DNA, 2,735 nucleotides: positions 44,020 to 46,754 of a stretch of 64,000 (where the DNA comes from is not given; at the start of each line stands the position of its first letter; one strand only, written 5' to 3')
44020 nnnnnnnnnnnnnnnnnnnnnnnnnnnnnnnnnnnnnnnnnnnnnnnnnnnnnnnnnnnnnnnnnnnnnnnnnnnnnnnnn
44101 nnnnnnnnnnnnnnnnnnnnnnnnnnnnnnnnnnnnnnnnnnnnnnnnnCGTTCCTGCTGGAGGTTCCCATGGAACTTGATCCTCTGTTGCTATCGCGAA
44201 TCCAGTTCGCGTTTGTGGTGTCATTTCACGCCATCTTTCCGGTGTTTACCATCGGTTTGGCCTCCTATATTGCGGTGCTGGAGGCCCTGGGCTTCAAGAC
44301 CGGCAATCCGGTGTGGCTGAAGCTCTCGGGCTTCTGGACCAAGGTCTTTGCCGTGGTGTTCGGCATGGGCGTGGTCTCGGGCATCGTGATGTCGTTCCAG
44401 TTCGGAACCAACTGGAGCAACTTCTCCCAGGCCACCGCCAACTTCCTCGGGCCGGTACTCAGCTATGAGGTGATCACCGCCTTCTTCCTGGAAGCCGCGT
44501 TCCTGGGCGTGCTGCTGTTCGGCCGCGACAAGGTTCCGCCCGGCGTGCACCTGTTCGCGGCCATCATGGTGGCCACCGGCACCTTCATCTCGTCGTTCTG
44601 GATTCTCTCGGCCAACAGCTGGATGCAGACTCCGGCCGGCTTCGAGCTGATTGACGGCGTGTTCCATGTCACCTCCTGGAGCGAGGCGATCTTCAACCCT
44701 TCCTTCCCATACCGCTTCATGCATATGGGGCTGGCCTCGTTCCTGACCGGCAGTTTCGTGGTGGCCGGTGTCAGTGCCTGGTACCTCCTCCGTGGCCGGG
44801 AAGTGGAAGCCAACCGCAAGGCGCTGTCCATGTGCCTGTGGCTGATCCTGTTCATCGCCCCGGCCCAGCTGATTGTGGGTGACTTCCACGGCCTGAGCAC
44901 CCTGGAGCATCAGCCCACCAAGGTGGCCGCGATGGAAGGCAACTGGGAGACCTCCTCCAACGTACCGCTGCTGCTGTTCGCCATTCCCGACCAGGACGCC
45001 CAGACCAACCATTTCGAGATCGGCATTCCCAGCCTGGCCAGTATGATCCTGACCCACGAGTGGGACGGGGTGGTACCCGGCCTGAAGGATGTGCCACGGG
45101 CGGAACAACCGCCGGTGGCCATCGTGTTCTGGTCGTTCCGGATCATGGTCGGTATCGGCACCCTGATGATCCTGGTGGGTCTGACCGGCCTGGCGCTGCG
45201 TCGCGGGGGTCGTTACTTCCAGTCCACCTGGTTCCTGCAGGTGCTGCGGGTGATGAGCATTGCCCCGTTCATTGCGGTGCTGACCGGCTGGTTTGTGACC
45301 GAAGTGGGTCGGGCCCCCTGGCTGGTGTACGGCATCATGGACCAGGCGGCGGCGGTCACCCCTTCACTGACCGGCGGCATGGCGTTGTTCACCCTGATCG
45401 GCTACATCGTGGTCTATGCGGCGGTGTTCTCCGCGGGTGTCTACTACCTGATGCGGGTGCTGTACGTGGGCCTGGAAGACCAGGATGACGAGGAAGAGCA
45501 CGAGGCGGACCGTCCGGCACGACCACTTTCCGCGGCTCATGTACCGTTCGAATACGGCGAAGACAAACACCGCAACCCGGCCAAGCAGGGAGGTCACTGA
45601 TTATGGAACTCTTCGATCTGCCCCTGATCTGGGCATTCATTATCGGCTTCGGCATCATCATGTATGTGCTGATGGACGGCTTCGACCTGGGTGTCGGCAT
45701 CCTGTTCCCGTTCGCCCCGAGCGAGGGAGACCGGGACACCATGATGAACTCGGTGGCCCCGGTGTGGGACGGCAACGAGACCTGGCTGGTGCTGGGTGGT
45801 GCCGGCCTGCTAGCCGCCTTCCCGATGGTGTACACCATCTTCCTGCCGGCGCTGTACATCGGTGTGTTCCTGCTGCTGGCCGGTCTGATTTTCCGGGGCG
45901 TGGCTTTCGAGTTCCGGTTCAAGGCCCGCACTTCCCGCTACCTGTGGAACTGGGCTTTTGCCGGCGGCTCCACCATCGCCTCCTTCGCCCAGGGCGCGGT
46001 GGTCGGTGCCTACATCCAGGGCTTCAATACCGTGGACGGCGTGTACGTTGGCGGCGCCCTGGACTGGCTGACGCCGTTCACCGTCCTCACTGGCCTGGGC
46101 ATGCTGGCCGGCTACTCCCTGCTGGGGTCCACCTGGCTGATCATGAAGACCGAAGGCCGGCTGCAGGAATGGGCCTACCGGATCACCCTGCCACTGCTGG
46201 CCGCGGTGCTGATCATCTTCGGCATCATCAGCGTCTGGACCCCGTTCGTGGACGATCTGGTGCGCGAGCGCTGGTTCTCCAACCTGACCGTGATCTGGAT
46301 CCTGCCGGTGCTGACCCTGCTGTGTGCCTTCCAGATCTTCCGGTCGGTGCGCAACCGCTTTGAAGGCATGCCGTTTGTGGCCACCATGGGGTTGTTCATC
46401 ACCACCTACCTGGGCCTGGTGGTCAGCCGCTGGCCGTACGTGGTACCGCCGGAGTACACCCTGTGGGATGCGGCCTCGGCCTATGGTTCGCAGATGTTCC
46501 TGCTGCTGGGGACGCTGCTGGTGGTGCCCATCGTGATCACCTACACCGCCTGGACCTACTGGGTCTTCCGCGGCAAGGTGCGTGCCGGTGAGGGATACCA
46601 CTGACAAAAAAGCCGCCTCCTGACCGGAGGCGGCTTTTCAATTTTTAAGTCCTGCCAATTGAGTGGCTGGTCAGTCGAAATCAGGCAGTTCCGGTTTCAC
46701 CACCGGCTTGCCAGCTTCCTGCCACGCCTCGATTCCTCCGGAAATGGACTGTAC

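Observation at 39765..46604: Sulfide-oxidation operon extended by its own bd-type oxidase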

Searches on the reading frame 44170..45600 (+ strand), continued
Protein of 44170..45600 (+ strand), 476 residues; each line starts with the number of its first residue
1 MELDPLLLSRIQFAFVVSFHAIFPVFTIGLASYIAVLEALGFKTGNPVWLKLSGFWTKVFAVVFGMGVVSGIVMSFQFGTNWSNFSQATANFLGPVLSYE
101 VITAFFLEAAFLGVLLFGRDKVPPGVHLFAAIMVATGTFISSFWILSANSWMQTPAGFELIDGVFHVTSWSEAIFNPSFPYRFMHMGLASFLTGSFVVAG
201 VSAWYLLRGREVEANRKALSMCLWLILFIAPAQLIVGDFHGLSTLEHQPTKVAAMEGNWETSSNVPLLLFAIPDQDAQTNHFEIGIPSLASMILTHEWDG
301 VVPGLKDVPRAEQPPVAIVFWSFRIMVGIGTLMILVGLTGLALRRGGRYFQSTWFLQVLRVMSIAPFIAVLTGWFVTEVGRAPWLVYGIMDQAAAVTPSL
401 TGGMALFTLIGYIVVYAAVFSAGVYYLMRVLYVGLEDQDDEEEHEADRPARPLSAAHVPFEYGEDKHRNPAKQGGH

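Call 57: find_homologous_proteins(query=window:44170-45600:+, max_evalue=1e-100)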
Query window:44170-45600:+ (476 aa): 7965 proteins with E <= 1e-100 among 8000 candidates; the best 120 are listed.
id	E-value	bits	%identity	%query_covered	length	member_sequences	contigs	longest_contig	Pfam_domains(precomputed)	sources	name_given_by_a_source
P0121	0.0e+0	1049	97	100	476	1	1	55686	PF01654.23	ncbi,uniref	ncbi:MAG: cytochrome ubiquinol oxidase subunit I [Marinobacter sp.]|uniref:cytochrome ubiquinol oxid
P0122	0.0e+0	1047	97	100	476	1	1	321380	PF01654.23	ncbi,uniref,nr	ncbi:cytochrome ubiquinol oxidase subunit I [Marinobacter pelagius]|uniref:Cytochrome bd-I ubiquinol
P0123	0.0e+0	1045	97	100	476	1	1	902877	PF01654.23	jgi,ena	-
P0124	0.0e+0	1044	97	100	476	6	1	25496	PF01654.23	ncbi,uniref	ncbi:cytochrome ubiquinol oxidase subunit I [Marinobacter sp.]|uniref:cytochrome ubiquinol oxidase s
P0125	0.0e+0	1044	97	100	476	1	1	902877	PF01654.23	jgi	-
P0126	0.0e+0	1043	97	100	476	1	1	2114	PF01654.23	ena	-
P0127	0.0e+0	1036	97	100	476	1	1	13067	PF01654.23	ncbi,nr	ncbi:MAG: cytochrome ubiquinol oxidase subunit I [Marinobacter sp.]|nr:cytochrome ubiquinol oxidase 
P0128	0.0e+0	1036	97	100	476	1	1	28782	PF01654.23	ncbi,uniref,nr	ncbi:cytochrome bd-I ubiquinol oxidase subunit 1 apoprotein [Marinobacter pelagius]|uniref:Cytochrom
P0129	0.0e+0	1036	96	100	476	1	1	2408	PF01654.23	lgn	-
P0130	0.0e+0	1032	97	100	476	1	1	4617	PF01654.23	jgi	-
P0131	0.0e+0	1024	95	100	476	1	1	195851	PF01654.23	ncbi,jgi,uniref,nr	ncbi:membrane protein [Marinobacter sp. C1S70]|jgi:cytochrome d ubiquinol oxidase subunit I|uniref:c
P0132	0.0e+0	1021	95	100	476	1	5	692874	PF01654.23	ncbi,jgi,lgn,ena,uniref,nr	ncbi:cytochrome ubiquinol oxidase subunit I [Marinobacter sp. HL-58]|uniref:cytochrome ubiquinol oxi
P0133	0.0e+0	1015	93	100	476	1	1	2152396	PF01654.23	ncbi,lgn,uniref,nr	ncbi:cytochrome ubiquinol oxidase subunit I [Marinobacter pelagius]|uniref:cytochrome ubiquinol oxid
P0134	2.9e-298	1008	93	100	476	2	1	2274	PF01654.23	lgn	-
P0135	3.5e-298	1007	93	100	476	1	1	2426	PF01654.23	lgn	-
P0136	1.4e-297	1005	93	100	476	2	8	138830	PF01654.23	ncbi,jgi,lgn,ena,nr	ncbi:MAG: cytochrome ubiquinol oxidase subunit I [Pseudomonadota bacterium]|nr:cytochrome ubiquinol 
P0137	3.4e-294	994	93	100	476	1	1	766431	PF01654.23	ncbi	ncbi:MAG: cytochrome ubiquinol oxidase subunit I [Pseudomonadota bacterium]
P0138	3.7e-281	951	88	100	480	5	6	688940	PF01654.23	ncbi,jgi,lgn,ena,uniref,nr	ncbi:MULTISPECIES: cytochrome ubiquinol oxidase subunit I [Marinobacter]|uniref:Cytochrome ubiquinol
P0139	3.4e-279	945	88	100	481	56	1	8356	PF01654.23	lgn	-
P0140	8.2e-279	943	87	100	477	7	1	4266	PF01654.23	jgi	jgi:cytochrome d ubiquinol oxidase subunit I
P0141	9.1e-278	940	86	100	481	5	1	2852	PF01654.23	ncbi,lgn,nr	ncbi:MAG: cytochrome ubiquinol oxidase subunit I [Gammaproteobacteria bacterium]|nr:MAG: cytochrome 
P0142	5.1e-274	928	86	100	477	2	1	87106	PF01654.23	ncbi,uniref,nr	ncbi:cytochrome ubiquinol oxidase subunit I [Marinobacter salinexigens]|uniref:Cytochrome ubiquinol 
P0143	1.1e-270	917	85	100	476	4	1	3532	PF01654.23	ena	-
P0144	2.3e-270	916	85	100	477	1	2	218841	PF01654.23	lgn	-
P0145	4.6e-270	915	86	100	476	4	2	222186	PF01654.23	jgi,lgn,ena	-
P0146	2.6e-269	912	85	100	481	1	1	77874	PF01654.23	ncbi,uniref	ncbi:cytochrome ubiquinol oxidase subunit I [Marinobacter sp.]|uniref:cytochrome ubiquinol oxidase s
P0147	4.5e-268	908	85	100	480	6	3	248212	PF01654.23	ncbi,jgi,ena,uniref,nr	ncbi:MAG: cytochrome d ubiquinol oxidase subunit I [Marinobacter excellens HL-55]|uniref:Cytochrome 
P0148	5.5e-268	908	84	100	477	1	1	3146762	PF01654.23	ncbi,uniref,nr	ncbi:cytochrome ubiquinol oxidase subunit I [Marinobacter arenosus]|uniref:cytochrome ubiquinol oxid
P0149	6.8e-268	907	85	100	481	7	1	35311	PF01654.23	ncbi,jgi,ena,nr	ncbi:MAG TPA: cytochrome ubiquinol oxidase subunit I [Marinobacter sp.]|nr:cytochrome ubiquinol oxid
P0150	1.7e-267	906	84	100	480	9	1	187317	PF01654.23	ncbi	ncbi:cytochrome ubiquinol oxidase subunit I [Marinobacter shengliensis]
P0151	4.4e-267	905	85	100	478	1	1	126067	PF01654.23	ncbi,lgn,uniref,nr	ncbi:cytochrome ubiquinol oxidase subunit I [Marinobacter sp.]|uniref:cytochrome ubiquinol oxidase s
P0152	4.5e-267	905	85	100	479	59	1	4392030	PF01654.23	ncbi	ncbi:cytochrome ubiquinol oxidase subunit I [Pseudomonadota bacterium 24LQ007]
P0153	2.5e-266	902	84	100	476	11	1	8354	PF01654.23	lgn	-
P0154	6.8e-266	901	83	100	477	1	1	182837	PF01654.23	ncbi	-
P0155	2.0e-265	899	83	100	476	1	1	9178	PF01654.23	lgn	-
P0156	2.4e-265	899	83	100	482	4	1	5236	PF01654.23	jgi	jgi:cytochrome d ubiquinol oxidase subunit I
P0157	6.5e-265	898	84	100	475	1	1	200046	PF01654.23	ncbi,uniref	ncbi:cytochrome ubiquinol oxidase subunit I [Marinobacter sp.]|uniref:cytochrome ubiquinol oxidase s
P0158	7.2e-265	897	83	100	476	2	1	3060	PF01654.23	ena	-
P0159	1.3e-264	897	83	100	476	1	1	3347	PF01654.23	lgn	-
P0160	3.8e-264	895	83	100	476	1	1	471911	PF01654.23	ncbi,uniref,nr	ncbi:cytochrome ubiquinol oxidase subunit I [Marinobacter sp. ATCH36]|uniref:cytochrome ubiquinol ox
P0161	4.9e-264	895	83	100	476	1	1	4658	PF01654.23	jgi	-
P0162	5.4e-264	895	83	100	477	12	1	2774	PF01654.23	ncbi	-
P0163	7.5e-264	894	84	100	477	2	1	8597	PF01654.23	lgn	-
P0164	8.3e-264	894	84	100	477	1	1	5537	PF01654.23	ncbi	-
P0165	1.3e-263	893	83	100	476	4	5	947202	PF01654.23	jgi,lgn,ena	jgi:cytochrome d ubiquinol oxidase subunit I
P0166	2.1e-263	893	83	100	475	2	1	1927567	PF01654.23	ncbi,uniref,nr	ncbi:cytochrome ubiquinol oxidase subunit I [uncultured Marinobacter sp.]|uniref:cytochrome ubiquino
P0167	4.0e-263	892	82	100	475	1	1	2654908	PF01654.23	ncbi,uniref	ncbi:cytochrome ubiquinol oxidase subunit I [Marinobacter sp. KMM 10035]|uniref:cytochrome ubiquinol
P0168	6.4e-263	891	83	100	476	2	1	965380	PF01654.23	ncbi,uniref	ncbi:cytochrome ubiquinol oxidase subunit I [Marinobacter sp. C2H3]|uniref:cytochrome ubiquinol oxid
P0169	1.0e-262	890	83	100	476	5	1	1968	PF01654.23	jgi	-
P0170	1.1e-262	890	83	100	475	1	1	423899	PF01654.23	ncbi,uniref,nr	ncbi:cytochrome ubiquinol oxidase subunit I [Marinobacter sediminicola]|uniref:cytochrome ubiquinol 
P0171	1.2e-262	890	82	100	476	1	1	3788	PF01654.23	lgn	-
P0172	1.3e-262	890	82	100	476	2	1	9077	PF01654.23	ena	-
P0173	2.3e-262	889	82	100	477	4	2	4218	PF01654.23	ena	-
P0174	2.7e-262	889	83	100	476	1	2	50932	PF01654.23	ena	-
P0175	3.5e-262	889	82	100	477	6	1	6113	PF01654.23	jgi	-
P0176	3.6e-262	889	83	100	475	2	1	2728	PF01654.23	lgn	-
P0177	4.6e-262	888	83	100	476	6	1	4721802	PF01654.23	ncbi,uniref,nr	ncbi:cytochrome ubiquinol oxidase subunit I [Marinobacter sp. CA1]|uniref:cytochrome ubiquinol oxida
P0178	4.9e-262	888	81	100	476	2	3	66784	PF01654.23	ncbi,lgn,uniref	ncbi:MAG: cytochrome ubiquinol oxidase subunit I [Marinobacter sp.]|uniref:cytochrome ubiquinol oxid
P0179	5.9e-262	888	83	100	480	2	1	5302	PF01654.23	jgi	-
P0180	1.1e-261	887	83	100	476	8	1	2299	PF01654.23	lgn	-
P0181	1.2e-261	887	81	100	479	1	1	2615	PF01654.23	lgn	-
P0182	3.9e-261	885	82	100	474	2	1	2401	PF01654.23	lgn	-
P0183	5.0e-261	885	82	100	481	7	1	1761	PF01654.23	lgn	-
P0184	5.0e-261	885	81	99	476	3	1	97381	PF01654.23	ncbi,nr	ncbi:MAG: cytochrome ubiquinol oxidase subunit I [Oleiphilaceae bacterium]|nr:cytochrome ubiquinol o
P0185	1.2e-260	883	82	100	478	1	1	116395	PF01654.23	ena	-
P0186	2.5e-260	882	83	100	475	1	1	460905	PF01654.23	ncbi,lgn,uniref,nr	ncbi:cytochrome ubiquinol oxidase subunit I [Marinobacter zhejiangensis]|uniref:Cytochrome bd-I ubiq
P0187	9.0e-260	881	81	100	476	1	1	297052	PF01654.23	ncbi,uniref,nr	ncbi:cytochrome ubiquinol oxidase subunit I [Marinobacter sp. 71-i]|uniref:Cytochrome ubiquinol oxid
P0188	1.4e-259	880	82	100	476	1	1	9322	PF01654.23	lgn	-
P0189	1.7e-259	880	82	100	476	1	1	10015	PF01654.23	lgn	-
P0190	2.0e-259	879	82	100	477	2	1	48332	PF01654.23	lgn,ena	-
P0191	2.9e-259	879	82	100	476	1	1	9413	PF01654.23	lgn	-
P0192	3.4e-259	879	81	100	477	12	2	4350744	PF01654.23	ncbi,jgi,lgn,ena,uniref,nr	ncbi:cytochrome ubiquinol oxidase subunit I [Marinobacter alexandrii]|jgi:cytochrome d ubiquinol oxi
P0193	4.2e-259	878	82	100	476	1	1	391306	PF01654.23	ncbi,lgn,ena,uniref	ncbi:cytochrome ubiquinol oxidase subunit I [Marinobacter algicola]|uniref:cytochrome ubiquinol oxid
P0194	4.6e-259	878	82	100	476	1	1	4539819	PF01654.23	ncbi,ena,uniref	ncbi:cytochrome ubiquinol oxidase subunit I [Marinobacter sp.]|uniref:cytochrome ubiquinol oxidase s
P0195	7.6e-259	878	82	100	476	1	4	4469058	PF01654.23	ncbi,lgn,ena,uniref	ncbi:cytochrome ubiquinol oxidase subunit I [Marinobacter sp.]|uniref:cytochrome ubiquinol oxidase s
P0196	1.1e-258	877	81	100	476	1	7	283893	PF01654.23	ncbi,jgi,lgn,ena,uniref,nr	ncbi:cytochrome ubiquinol oxidase subunit I [Marinobacter sp.]|jgi:cytochrome bd ubiquinol oxidase s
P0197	1.2e-258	877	82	100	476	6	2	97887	PF01654.23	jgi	-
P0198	1.2e-258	877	82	100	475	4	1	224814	PF01654.23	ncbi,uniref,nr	ncbi:cytochrome ubiquinol oxidase subunit I [Marinobacter salexigens]|uniref:cytochrome ubiquinol ox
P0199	1.3e-258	877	82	100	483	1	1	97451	PF01654.23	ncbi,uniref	ncbi:cytochrome ubiquinol oxidase subunit I [Marinobacter sp.]|uniref:cytochrome ubiquinol oxidase s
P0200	1.4e-258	877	83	100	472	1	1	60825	PF01654.23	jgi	jgi:cytochrome d ubiquinol oxidase subunit I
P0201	1.5e-258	877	81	100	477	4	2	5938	PF01654.23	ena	-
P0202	1.9e-258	876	83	100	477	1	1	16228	PF01654.23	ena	-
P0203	2.1e-258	876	82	100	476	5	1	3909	PF01654.23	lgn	-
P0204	3.2e-258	876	81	100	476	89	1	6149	PF01654.23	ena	-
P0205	3.2e-258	875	83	100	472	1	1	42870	PF01654.23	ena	-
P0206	3.5e-258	875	81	100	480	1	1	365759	PF01654.23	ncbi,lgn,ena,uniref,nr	ncbi:MAG: cytochrome ubiquinol oxidase subunit I [Marinobacter sp.]|uniref:cytochrome ubiquinol oxid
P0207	3.7e-258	875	81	100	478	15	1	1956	PF01654.23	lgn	-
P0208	4.1e-258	875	82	100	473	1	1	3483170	PF01654.23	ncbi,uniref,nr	ncbi:cytochrome ubiquinol oxidase subunit I [Marinobacter sp. X15-166B]|uniref:cytochrome ubiquinol 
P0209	4.5e-258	875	81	100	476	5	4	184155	PF01654.23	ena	-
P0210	5.1e-258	875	81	100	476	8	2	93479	PF01654.23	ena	-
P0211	5.2e-258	875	81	100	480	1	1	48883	PF01654.23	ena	-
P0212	6.3e-258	875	81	100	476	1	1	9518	PF01654.23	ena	-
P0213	6.4e-258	875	81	100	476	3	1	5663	PF01654.23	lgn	-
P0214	8.3e-258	874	81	100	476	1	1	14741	PF01654.23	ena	-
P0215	1.0e-257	874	80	100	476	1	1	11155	PF01654.23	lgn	-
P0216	1.2e-257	874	80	100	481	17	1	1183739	PF01654.23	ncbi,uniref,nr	ncbi:Cytochrome bd ubiquinol oxidase subunit 1 [Marinobacter litoralis]|uniref:Cytochrome bd ubiquin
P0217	1.3e-257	874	81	100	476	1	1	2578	PF01654.23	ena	-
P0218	1.3e-257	873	82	98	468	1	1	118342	PF01654.23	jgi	-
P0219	1.7e-257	873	81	100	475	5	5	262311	PF01654.23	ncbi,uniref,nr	ncbi:cytochrome ubiquinol oxidase subunit I [Streptosporangium jomthongense]|uniref:Cytochrome ubiqu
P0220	1.8e-257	873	81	100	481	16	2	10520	PF01654.23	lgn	-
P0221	2.1e-257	873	82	100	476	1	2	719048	PF01654.23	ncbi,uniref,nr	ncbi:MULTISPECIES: cytochrome ubiquinol oxidase subunit I [unclassified Marinobacter]|uniref:cytochr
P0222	2.5e-257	873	82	100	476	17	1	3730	PF01654.23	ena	-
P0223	5.1e-257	872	81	100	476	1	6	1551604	PF01654.23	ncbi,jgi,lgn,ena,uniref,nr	ncbi:cytochrome ubiquinol oxidase subunit I [Marinobacter maritimus]|uniref:cytochrome ubiquinol oxi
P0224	5.6e-257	871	81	100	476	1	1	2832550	PF01654.23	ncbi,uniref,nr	ncbi:cytochrome ubiquinol oxidase subunit I [Marinobacter sp. SS13-12]|uniref:cytochrome ubiquinol o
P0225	5.7e-257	871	80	100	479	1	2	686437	PF01654.23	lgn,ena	-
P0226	9.1e-257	871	81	100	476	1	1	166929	PF01654.23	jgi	jgi:cytochrome d ubiquinol oxidase subunit I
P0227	1.2e-256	870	80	100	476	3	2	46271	PF01654.23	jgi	jgi:cytochrome d ubiquinol oxidase subunit I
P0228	1.9e-256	870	82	100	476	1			PF01654.23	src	-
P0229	2.1e-256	869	81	100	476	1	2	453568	PF01654.23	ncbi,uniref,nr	ncbi:cytochrome ubiquinol oxidase subunit I [Marinobacter orientalis]|uniref:Cytochrome ubiquinol ox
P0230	2.6e-256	869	80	100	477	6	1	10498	PF01654.23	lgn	-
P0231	3.1e-256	869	80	100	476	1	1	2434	PF01654.23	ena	-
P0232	3.2e-256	869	82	100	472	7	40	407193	PF01654.23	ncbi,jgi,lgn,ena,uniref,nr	ncbi:cytochrome ubiquinol oxidase subunit I [Marinobacter sp.]|jgi:cytochrome d ubiquinol oxidase su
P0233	3.8e-256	869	80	100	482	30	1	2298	PF01654.23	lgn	-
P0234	4.8e-256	868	81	100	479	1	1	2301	PF01654.23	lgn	-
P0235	5.2e-256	868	81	100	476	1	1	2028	PF01654.23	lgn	-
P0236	5.7e-256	868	81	100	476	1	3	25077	PF01654.23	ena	-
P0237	1.1e-255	867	80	100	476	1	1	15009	PF01654.23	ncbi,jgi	-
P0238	1.2e-255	867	80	100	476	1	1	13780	PF01654.23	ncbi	-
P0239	1.3e-255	867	82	98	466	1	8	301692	PF01654.23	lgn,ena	-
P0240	1.7e-255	867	81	100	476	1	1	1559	PF01654.23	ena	-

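Call 58: find_encoding_contigs(protein=P0123, flank=9000, max_places=2)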
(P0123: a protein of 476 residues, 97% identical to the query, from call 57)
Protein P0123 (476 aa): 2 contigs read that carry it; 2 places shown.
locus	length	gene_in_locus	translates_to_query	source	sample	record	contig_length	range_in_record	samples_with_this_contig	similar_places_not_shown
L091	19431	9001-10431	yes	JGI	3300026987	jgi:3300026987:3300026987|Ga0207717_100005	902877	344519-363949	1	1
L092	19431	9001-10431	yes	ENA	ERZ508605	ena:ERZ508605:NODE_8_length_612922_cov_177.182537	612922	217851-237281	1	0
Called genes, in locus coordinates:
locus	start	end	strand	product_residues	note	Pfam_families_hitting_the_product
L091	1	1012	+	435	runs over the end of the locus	PF13356:Arm-DNA-bind_3, PF22022:Phage_int_M (faint)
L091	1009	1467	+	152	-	-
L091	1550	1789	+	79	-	PF12728:HTH_17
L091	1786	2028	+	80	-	-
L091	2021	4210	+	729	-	PF08706:D5_N, PF19263:DUF5906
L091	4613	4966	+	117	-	-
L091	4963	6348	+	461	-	-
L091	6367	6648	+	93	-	-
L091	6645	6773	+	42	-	-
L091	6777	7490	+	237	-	-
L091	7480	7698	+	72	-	-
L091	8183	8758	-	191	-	PF01209:Ubie_methyltran, PF13489:Methyltransf_23, PF13847:Methyltransf_31, PF08241:Methyltransf_11, PF08242:Methyltransf_12, PF13649:Methyltransf_25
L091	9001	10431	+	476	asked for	PF01654:Cyt_bd_oxida_I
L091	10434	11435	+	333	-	PF02322:Cyt_bd_oxida_II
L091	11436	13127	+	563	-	PF00664:ABC_membrane, PF00005:ABC_tran, PF13304:AAA_21 (faint)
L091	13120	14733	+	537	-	PF00664:ABC_membrane, PF02463:SMC_N (faint), PF00005:ABC_tran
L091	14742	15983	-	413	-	PF03435:Sacchrp_dh_NADP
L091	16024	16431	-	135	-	-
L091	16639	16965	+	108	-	-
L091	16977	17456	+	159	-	-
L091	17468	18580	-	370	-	PF09587:PGA_cap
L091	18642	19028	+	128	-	PF12616:DUF3775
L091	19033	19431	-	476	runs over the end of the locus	PF01139:RtcB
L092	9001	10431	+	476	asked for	PF01654:Cyt_bd_oxida_I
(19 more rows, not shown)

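Call 59: find_encoding_contigs(protein=P0125, flank=9000, max_places=2)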
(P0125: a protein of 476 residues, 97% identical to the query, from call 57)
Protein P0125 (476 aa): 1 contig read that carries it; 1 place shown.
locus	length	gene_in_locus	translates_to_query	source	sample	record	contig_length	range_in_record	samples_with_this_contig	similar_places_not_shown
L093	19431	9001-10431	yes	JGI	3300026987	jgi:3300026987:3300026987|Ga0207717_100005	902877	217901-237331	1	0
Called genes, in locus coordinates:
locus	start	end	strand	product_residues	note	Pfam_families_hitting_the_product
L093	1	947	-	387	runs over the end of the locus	PF13466:STAS_2 (faint), PF02405:MlaE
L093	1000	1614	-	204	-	PF00005:ABC_tran, PF13191:AAA_16 (weak), PF13304:AAA_21 (weak)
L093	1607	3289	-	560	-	PF00528:BPD_transp_1 (weak)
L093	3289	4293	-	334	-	PF13531:SBP_bac_11, PF01547:SBP_bac_1, PF13416:SBP_bac_8, PF13343:SBP_bac_6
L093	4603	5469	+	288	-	PF00753:Lactamase_B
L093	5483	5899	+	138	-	PF04273:BLH_phosphatase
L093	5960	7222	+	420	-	PF07992:Pyr_redox_2, PF13454:NAD_binding_9 (faint)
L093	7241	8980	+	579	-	PF00916:Sulfate_transp, PF01740:STAS, PF13466:STAS_2 (faint)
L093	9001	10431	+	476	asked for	PF01654:Cyt_bd_oxida_I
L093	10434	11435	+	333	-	PF02322:Cyt_bd_oxida_II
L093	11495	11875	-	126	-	PF00581:Rhodanese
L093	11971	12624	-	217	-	PF00578:AhpC-TSA, PF08534:Redoxin, PF10417:1-cysPrx_C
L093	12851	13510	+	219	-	PF13489:Methyltransf_23, PF08241:Methyltransf_11, PF08242:Methyltransf_12 (weak), PF13649:Methyltransf_25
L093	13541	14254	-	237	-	PF00578:AhpC-TSA, PF08534:Redoxin, PF10417:1-cysPrx_C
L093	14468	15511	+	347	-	PF00753:Lactamase_B, PF00581:Rhodanese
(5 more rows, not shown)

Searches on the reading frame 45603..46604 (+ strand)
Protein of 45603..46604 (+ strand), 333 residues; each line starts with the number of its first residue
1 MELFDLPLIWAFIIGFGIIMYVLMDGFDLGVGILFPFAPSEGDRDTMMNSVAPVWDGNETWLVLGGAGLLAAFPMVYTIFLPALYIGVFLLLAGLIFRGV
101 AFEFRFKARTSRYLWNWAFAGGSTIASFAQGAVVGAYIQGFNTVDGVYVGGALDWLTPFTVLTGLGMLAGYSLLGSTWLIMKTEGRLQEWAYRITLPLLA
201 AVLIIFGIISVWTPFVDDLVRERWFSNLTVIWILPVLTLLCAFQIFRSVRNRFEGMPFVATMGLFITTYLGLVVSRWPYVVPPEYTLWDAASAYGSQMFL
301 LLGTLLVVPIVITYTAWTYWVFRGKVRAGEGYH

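Call 3: search_protein_families(library=pfam, proteins=[window:45603-46604:+])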
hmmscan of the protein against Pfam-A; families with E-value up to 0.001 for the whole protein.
window:45603-46604:+ (333 aa): 1 family
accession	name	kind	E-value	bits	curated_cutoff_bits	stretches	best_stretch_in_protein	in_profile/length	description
PF02322.20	Cyt_bd_oxida_II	-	7.5e-96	321.5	35.6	1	6-322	1-302/302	Cytochrome bd terminal oxidase subunit II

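Call 4: search_protein_families(library=ncbifam, proteins=[window:45603-46604:+])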
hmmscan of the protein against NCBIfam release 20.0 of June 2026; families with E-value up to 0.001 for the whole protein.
window:45603-46604:+ (333 aa): 3 families
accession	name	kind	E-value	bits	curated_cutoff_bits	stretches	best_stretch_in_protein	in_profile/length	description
TIGR00203.1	cydB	equivalog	2.6e-47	161.8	117.3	1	6-327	7-366/378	cytochrome d ubiquinol oxidase subunit II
NF011579.0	PRK15003.1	equivalog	1.3e-35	123.3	718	2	6-215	7-224/379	cytochrome d ubiquinol oxidase subunit II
NF011602.0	PRK15028.1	equivalog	7.9e-34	117.7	681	2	6-212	7-221/378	cytochrome d ubiquinol oxidase subunit II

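Call 17: find_encoding_contigs(protein=window:45603-46604:+, flank=10000, max_places=6)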
Protein window:45603-46604:+ (333 aa): no gene with exactly this product is on record in the collection.
